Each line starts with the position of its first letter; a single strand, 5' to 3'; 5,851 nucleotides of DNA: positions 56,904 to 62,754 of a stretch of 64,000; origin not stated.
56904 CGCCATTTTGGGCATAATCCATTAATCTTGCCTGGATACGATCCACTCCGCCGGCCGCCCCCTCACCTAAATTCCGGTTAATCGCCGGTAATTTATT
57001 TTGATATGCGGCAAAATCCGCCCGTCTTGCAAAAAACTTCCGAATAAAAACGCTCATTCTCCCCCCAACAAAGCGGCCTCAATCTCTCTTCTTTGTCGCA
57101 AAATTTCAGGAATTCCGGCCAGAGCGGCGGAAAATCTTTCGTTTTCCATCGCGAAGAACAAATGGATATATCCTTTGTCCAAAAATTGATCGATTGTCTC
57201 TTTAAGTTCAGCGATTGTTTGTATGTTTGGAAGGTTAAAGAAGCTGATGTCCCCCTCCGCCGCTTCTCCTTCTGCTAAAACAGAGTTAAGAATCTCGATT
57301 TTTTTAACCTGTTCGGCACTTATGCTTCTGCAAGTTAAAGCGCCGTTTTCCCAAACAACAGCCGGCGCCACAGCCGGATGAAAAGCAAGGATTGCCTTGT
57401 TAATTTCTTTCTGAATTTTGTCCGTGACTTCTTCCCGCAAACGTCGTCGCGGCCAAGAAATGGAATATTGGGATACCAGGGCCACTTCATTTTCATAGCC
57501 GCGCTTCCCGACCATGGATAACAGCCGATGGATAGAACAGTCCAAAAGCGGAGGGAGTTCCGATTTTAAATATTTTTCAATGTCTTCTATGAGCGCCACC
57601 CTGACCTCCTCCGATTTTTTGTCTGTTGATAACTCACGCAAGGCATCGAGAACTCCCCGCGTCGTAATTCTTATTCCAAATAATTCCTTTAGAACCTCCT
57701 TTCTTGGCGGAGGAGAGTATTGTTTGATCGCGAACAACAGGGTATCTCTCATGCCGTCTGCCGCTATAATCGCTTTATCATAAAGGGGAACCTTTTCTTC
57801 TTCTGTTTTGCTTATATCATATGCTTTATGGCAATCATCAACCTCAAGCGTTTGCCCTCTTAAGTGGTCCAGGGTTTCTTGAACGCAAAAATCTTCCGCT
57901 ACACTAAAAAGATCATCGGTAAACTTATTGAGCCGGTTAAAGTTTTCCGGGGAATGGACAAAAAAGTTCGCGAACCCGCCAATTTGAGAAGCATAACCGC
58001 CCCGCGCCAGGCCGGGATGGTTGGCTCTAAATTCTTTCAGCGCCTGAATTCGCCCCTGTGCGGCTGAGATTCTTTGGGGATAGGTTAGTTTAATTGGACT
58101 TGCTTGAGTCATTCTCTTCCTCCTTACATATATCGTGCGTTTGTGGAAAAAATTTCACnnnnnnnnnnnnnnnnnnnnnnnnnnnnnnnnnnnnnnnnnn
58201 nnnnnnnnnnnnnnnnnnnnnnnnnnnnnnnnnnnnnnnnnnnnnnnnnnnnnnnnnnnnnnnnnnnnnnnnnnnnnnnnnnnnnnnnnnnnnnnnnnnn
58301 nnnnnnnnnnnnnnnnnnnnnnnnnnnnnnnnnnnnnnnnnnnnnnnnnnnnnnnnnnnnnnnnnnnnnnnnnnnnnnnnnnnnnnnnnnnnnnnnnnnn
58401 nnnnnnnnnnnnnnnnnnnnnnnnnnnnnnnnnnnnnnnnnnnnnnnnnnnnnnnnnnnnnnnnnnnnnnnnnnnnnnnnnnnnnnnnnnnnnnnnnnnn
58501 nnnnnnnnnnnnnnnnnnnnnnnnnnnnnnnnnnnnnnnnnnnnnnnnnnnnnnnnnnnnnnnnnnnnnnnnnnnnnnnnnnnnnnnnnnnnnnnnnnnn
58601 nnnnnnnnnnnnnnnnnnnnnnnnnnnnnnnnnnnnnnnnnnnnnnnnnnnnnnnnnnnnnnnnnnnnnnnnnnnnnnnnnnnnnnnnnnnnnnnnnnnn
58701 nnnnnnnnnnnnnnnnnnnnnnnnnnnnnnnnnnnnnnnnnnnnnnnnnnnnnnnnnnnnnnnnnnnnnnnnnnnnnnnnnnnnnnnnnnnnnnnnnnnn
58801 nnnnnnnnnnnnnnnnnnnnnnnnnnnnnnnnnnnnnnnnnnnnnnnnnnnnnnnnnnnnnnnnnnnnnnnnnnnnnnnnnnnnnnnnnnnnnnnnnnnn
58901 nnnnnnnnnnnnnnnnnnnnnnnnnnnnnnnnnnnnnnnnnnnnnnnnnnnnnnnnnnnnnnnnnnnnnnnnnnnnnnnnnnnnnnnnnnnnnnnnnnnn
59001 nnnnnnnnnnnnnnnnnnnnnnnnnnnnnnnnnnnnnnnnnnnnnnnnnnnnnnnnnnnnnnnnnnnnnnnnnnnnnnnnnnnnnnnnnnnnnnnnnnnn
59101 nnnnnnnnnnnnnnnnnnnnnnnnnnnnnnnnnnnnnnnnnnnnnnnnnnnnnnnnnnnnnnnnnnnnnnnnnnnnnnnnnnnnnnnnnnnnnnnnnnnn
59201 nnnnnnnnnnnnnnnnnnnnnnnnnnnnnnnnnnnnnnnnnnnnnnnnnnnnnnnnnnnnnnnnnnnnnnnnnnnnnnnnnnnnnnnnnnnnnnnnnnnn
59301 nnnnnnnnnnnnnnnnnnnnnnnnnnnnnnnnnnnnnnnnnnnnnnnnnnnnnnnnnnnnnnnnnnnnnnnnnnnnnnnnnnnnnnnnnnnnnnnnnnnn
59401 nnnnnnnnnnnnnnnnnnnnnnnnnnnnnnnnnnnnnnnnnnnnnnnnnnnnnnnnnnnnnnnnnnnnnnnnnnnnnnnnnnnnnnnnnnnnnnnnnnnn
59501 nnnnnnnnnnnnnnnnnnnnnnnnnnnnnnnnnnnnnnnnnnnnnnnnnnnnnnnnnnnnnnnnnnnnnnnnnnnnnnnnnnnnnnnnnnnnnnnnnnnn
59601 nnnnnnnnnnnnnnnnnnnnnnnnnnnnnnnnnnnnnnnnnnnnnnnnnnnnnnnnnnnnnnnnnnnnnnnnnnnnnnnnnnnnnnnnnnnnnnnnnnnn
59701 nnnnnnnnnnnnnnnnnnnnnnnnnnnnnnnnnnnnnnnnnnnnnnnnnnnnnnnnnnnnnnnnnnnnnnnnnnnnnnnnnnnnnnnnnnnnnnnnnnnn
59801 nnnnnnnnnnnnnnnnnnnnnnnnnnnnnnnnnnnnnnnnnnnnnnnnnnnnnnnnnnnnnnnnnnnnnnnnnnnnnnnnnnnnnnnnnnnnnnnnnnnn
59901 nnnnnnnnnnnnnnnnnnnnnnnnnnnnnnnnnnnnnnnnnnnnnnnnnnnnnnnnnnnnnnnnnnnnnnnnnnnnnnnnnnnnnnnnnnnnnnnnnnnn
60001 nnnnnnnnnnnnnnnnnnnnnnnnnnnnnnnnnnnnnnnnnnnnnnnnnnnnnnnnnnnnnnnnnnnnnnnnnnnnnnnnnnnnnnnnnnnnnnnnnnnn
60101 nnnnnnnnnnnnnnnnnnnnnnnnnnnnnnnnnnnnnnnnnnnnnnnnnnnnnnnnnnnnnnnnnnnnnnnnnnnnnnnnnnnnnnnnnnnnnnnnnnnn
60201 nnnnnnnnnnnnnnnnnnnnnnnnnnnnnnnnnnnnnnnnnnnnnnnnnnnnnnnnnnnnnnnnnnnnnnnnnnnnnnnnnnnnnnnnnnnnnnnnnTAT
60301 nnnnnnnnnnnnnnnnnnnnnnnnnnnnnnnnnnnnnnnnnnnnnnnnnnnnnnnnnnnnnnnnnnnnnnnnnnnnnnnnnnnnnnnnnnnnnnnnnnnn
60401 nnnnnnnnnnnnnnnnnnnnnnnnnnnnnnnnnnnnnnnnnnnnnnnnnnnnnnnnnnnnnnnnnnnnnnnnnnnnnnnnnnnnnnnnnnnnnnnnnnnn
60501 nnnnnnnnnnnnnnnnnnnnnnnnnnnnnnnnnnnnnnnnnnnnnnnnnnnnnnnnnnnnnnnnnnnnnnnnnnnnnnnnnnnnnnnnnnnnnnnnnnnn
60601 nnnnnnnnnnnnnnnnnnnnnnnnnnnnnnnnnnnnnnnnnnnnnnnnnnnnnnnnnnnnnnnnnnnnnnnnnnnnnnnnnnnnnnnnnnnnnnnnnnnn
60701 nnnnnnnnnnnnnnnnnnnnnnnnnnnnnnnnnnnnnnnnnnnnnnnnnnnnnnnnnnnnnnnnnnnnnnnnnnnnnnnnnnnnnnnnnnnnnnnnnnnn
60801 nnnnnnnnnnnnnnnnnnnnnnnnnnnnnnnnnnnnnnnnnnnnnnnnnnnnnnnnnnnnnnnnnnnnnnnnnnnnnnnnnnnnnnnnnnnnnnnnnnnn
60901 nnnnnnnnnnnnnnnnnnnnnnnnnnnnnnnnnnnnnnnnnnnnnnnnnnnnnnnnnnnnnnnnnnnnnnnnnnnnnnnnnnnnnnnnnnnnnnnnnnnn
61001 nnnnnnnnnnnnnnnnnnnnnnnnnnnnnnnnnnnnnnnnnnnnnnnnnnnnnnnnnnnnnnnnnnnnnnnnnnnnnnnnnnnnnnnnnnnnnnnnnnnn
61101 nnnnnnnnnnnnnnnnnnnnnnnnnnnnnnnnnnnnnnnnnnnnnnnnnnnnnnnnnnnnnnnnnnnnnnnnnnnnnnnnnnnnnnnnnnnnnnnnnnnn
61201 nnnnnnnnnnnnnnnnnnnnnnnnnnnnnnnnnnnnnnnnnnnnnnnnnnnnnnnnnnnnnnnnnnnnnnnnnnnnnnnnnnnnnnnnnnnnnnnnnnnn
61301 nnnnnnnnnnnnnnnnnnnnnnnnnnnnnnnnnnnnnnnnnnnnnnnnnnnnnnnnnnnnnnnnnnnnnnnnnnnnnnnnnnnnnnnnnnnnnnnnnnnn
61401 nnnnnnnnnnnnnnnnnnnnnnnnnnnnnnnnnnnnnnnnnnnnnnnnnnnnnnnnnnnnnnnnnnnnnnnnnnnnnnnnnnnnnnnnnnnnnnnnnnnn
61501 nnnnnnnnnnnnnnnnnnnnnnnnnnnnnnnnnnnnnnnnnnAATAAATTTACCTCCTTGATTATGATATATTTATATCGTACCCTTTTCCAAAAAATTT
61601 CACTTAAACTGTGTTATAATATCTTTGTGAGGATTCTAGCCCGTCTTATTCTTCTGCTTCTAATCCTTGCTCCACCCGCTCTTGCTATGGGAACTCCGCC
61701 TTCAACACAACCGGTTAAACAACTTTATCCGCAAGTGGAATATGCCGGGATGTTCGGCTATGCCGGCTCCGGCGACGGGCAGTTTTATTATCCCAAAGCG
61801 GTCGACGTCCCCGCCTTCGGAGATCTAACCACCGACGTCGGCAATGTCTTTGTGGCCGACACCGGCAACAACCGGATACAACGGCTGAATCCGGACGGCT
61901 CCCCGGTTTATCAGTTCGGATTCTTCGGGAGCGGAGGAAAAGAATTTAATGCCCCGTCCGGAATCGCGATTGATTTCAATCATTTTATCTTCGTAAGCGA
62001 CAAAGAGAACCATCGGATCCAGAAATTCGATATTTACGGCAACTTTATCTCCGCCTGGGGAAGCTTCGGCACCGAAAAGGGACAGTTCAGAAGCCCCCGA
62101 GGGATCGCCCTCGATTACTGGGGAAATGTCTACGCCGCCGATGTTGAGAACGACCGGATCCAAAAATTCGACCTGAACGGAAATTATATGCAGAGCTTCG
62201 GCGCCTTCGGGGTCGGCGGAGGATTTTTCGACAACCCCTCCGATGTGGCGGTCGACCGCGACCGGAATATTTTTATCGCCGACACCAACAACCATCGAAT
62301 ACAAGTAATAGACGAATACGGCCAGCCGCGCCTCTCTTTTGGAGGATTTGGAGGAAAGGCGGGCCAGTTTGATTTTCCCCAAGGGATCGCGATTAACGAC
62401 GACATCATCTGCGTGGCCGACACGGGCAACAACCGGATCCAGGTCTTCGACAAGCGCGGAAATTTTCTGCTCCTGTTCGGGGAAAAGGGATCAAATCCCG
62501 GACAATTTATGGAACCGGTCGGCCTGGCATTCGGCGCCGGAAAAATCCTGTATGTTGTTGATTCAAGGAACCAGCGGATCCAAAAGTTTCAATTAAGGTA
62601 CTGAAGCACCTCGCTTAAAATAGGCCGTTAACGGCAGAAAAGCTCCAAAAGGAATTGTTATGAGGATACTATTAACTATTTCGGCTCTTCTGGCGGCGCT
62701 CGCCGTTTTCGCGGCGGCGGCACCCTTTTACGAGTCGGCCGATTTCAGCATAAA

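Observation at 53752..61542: Co-directional, translationally coupled cluster of four large proteins with no recognisable domains, upstream of a tandem-REC regulator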

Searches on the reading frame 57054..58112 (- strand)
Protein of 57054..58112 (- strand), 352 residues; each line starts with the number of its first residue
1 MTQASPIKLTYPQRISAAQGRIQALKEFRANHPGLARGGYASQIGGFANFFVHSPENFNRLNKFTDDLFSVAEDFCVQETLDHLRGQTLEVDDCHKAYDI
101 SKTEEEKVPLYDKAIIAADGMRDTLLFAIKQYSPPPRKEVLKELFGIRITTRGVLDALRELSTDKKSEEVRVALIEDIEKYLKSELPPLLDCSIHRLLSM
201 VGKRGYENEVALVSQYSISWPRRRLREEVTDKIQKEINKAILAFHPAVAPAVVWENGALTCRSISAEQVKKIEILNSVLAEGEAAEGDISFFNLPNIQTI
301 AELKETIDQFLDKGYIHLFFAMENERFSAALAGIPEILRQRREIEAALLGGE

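Call 3: search_protein_families(library=pfam, proteins=[window:57054-58112:-], max_evalue=0.01)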
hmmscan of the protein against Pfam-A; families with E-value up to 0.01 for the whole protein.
window:57054-58112:- (352 aa): 0 families

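Call 4: search_protein_families(library=ncbifam, proteins=[window:57054-58112:-], max_evalue=0.01)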
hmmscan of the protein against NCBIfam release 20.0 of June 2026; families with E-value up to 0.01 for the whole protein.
window:57054-58112:- (352 aa): 0 families

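Call 6: search_protein_families(library=padloc, proteins=[window:57054-58112:-], max_evalue=1)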
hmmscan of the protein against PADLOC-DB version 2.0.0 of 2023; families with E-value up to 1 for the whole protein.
window:57054-58112:- (352 aa): 0 families

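Call 7: search_protein_families(library=phrogs, proteins=[window:57054-58112:-], max_evalue=1)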
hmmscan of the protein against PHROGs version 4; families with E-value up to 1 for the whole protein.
window:57054-58112:- (352 aa): 0 families

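Call 20: search_protein_families(library=pfam, proteins=[window:57054-58112:-], max_evalue=10)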
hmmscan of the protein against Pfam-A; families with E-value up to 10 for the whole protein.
window:57054-58112:- (352 aa): 1 family
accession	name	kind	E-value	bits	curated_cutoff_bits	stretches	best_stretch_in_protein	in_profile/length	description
PF16007.11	DUF4777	-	0.067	13.9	34.4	1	301-328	38-65/66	Domain of unknown function (DUF4777)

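Call 89: search_solved_structures(query=window:57054-58112:-, max_evalue=10)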
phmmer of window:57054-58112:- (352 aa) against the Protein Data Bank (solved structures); distinct sequences matched with E-value up to 10: 2.
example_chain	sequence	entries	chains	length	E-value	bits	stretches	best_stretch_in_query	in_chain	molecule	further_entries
5z1q_A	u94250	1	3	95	0.92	11.7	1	220-298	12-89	Centrin protein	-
8cip_A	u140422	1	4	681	1.4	11.1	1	22-95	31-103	Transketolase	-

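Call 98: search_dna_similar(query=window:57054-58112:-, collection=plasmids, mode=protein, max_evalue=0.01, max_rows=5)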
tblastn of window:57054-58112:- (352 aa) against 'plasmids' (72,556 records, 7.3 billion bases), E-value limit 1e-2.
No match.

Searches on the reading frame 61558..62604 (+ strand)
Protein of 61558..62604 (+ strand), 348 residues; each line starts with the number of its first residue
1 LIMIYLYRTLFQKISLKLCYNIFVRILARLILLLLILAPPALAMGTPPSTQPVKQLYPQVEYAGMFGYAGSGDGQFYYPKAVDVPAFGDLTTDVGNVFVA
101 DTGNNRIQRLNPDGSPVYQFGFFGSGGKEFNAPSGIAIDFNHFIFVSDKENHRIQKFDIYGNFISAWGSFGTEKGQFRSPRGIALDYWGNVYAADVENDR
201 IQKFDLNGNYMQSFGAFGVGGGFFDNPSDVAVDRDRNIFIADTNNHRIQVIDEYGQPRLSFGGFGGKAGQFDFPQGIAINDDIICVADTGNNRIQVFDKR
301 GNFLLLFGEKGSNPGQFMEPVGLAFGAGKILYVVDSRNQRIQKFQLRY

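Call 3: search_protein_families(library=pfam, proteins=[window:61558-62604:+], max_evalue=0.01)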
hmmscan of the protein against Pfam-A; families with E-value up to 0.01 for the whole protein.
window:61558-62604:+ (348 aa): 6 families
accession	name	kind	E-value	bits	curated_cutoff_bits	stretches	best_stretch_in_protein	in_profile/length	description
PF01436.27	NHL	-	4.8e-44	146.7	20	5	224-250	1-27/28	NHL repeat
PF17170.10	DUF5128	-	1.1e-11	45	22.9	2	277-346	49-119/321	6-bladed beta-propeller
PF08450.18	SGL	-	1.1e-09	38.7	26.3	1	141-212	145-218/246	SMP-30/Gluconolactonase/LRE-like region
PF25021.1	TEN_NHL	-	3.9e-08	33.1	27.1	0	173-208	137-170/357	Teneurin NHL domain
PF06739.17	SBBP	-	1.7e-05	25.1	20.5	0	225-241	13-29/38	Beta-propeller repeat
PF00058.23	Ldl_recept_b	-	0.0048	17.8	21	0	177-187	32-42/42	Low-density lipoprotein receptor repeat class B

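Call 4: search_protein_families(library=ncbifam, proteins=[window:61558-62604:+], max_evalue=0.01)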
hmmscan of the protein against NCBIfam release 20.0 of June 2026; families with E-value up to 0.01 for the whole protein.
window:61558-62604:+ (348 aa): 3 families
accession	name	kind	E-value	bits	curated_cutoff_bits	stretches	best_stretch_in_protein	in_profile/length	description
NF035926.1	scyF_NHL_VPEP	equivalog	3.9e-59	200.7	350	2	172-345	96-274/376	scytonemin biosynthesis PEP-CTERM protein ScyF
NF047780.1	LIC12708_fam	subfamily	2.7e-09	36.4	150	0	198-247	155-204/391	LIC_12708 family protein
NF033206.1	ScyE_fam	subfamily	5.6e-05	22.8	80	0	89-115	144-170/333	ScyD/ScyE family protein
